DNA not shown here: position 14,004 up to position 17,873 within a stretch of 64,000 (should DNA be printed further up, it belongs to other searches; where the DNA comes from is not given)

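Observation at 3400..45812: Superimposed higher-order periodicity: modules of about 22-29 domains recur every 5.4-7.3 kb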

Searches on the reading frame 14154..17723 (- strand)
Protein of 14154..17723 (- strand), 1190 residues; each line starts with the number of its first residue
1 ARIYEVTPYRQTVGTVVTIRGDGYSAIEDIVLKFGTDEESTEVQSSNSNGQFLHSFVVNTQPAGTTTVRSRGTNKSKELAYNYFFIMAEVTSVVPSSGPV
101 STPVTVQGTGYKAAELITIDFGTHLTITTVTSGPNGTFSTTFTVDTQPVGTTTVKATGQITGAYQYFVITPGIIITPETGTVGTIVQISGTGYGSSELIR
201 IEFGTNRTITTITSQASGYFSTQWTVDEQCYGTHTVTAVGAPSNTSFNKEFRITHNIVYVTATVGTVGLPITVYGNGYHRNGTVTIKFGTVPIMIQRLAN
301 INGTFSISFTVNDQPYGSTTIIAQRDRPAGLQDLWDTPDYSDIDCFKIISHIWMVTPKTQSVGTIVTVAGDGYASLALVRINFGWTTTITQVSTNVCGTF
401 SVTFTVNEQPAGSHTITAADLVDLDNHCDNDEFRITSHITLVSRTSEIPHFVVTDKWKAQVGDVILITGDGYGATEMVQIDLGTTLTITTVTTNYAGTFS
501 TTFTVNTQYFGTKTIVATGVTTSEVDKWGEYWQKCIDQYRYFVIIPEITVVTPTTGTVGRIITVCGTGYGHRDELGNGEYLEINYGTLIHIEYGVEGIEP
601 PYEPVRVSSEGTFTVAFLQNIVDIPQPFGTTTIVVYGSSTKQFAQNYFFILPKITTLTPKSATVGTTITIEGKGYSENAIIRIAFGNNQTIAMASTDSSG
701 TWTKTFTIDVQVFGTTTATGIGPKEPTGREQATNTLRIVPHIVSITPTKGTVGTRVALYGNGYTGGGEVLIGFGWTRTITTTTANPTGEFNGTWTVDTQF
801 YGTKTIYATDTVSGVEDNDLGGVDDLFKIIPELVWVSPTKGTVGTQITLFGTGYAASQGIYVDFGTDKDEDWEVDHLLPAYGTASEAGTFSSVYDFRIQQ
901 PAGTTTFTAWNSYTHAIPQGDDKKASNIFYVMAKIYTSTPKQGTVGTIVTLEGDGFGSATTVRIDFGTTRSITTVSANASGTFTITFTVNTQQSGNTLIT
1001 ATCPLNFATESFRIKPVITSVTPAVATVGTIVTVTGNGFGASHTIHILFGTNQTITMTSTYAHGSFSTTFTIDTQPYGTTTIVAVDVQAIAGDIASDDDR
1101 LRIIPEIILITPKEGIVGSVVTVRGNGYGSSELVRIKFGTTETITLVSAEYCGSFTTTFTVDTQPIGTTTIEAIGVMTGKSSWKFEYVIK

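Call 18: find_homologous_proteins(query=window:14154-17723:-, max_evalue=1e-10)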
Query window:14154-17723:- (1190 aa): 73 proteins with E <= 1e-10 among 8000 candidates.
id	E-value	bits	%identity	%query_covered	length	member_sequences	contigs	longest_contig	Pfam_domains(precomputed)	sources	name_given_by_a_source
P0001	0.0e+0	1315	42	100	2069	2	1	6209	-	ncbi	ncbi:hypothetical protein COZ13_02675, partial [Candidatus Desantisbacteria bacterium CG_4_10_14_3_u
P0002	0.0e+0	1214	40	99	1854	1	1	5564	-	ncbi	ncbi:MAG: hypothetical protein AAB296_10485, partial [Candidatus Desantisbacteria bacterium]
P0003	0.0e+0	1107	35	98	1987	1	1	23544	-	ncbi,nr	ncbi:hypothetical protein HY792_03090, partial [Candidatus Desantisbacteria bacterium]|nr:hypothetic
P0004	0.0e+0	1088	36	99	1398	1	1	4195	-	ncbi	ncbi:hypothetical protein COZ71_08540, partial [Candidatus Desantisbacteria bacterium CG_4_8_14_3_um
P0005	0.0e+0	1074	42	99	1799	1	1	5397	-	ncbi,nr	ncbi:hypothetical protein HY772_03460, partial [Candidatus Woesearchaeota archaeon]|nr:hypothetical 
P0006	0.0e+0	1021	34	99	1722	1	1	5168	-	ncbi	ncbi:MAG: hypothetical protein AAB296_03760, partial [Candidatus Desantisbacteria bacterium]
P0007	3.2e-288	977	36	99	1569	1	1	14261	PF13861.13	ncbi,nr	ncbi:hypothetical protein HY793_02250, partial [Candidatus Desantisbacteria bacterium]|nr:hypothetic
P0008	2.9e-278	944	37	99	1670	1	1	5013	PF21992.3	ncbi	ncbi:MAG: hypothetical protein AAB296_09120, partial [Candidatus Desantisbacteria bacterium]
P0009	4.6e-278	943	36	99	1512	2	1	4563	PF01833.31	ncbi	ncbi:hypothetical protein COZ71_02145, partial [Candidatus Desantisbacteria bacterium CG_4_8_14_3_um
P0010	2.5e-275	934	35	99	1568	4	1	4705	-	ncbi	ncbi:hypothetical protein COX18_08985, partial [Candidatus Desantisbacteria bacterium CG23_combo_of_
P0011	3.8e-270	917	35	99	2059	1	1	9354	PF01833.31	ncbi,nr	ncbi:MAG: IPT/TIG domain-containing protein, partial [bacterium]|nr:IPT/TIG domain-containing protei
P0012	2.2e-266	905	35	99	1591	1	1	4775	-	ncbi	ncbi:MAG: hypothetical protein AAB296_00855, partial [Candidatus Desantisbacteria bacterium]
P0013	1.7e-262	892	34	98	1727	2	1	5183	-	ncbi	ncbi:hypothetical protein COX18_02265, partial [Candidatus Desantisbacteria bacterium CG23_combo_of_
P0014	6.4e-253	860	40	100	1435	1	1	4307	-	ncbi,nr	ncbi:MAG: hypothetical protein QME49_07480, partial [bacterium]|nr:hypothetical protein [bacterium]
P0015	2.4e-247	842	36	99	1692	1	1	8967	PF01833.31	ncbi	ncbi:hypothetical protein COZ71_05475, partial [Candidatus Desantisbacteria bacterium CG_4_8_14_3_um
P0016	1.4e-237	809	37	99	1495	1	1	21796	-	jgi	-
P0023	1.1e-200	687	34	86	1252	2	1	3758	PF01833.31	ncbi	ncbi:hypothetical protein COZ71_04000, partial [Candidatus Desantisbacteria bacterium CG_4_8_14_3_um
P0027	5.0e-178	612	35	96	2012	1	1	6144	PF01833.31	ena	-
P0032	2.9e-163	563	37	75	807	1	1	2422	PF01833.31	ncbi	ncbi:MAG: hypothetical protein AB1414_19285, partial [bacterium]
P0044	2.3e-125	438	37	49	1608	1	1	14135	PF00404.25,PF18962.8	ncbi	ncbi:MAG: choice-of-anchor Q domain-containing protein [bacterium]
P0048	1.4e-105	372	36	62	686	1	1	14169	-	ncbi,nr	ncbi:hypothetical protein HY793_02390, partial [Candidatus Desantisbacteria bacterium]|nr:hypothetic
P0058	4.0e-50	189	25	72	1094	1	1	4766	PF01833.31,PF18998.7,PF19077.7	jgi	-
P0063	5.7e-40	155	32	47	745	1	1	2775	PF01833.31,PF25788.3,PF17936.8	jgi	-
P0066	5.4e-29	119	25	51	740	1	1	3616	PF01833.31,PF17936.8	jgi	jgi:hypothetical protein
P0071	8.1e-16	75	25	80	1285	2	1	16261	PF01833.31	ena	-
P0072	1.8e-13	67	22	82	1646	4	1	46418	PF01833.31,PF00963.25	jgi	-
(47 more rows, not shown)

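Call 30: find_encoding_contigs(protein=P0003, flank=10000, max_places=2)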
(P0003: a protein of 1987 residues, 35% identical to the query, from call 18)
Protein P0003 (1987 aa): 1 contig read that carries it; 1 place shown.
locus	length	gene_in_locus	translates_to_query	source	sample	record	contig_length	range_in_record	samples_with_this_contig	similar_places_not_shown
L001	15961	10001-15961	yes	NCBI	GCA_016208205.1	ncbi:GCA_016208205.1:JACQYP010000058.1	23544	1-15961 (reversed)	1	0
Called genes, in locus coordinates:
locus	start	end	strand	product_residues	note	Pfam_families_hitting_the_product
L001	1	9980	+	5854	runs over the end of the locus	PF00662:Proton_antipo_N (faint)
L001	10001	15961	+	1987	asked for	?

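Call 31: find_encoding_contigs(protein=P0016, flank=10000, max_places=2)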
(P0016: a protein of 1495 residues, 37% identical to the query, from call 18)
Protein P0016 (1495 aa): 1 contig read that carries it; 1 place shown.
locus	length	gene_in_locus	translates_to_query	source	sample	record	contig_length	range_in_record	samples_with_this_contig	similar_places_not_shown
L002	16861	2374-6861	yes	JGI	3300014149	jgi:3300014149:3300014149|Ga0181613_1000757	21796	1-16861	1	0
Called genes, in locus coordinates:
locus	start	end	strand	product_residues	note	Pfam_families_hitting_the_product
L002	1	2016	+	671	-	?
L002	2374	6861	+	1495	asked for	-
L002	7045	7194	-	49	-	-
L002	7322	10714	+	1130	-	-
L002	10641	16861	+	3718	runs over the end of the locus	?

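Call 64: find_encoding_contigs(protein=P0048, flank=10000, max_places=2)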
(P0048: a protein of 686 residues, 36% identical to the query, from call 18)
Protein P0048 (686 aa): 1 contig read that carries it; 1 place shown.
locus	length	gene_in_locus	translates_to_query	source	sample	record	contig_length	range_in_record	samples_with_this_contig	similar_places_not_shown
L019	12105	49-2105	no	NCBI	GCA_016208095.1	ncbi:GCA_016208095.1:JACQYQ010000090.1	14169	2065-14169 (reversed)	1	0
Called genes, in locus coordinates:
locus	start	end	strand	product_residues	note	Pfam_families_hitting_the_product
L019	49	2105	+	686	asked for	-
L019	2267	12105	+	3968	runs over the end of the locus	?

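Call 65: find_encoding_contigs(protein=P0007, flank=10000, max_places=2)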
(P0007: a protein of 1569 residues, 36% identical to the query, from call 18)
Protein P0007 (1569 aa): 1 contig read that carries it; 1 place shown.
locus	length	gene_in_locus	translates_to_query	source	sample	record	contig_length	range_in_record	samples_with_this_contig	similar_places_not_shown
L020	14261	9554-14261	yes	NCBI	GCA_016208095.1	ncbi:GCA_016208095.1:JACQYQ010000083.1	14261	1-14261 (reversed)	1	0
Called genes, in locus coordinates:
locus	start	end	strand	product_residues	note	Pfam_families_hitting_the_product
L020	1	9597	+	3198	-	?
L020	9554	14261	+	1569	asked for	PF13861:FLgD_tudor (faint)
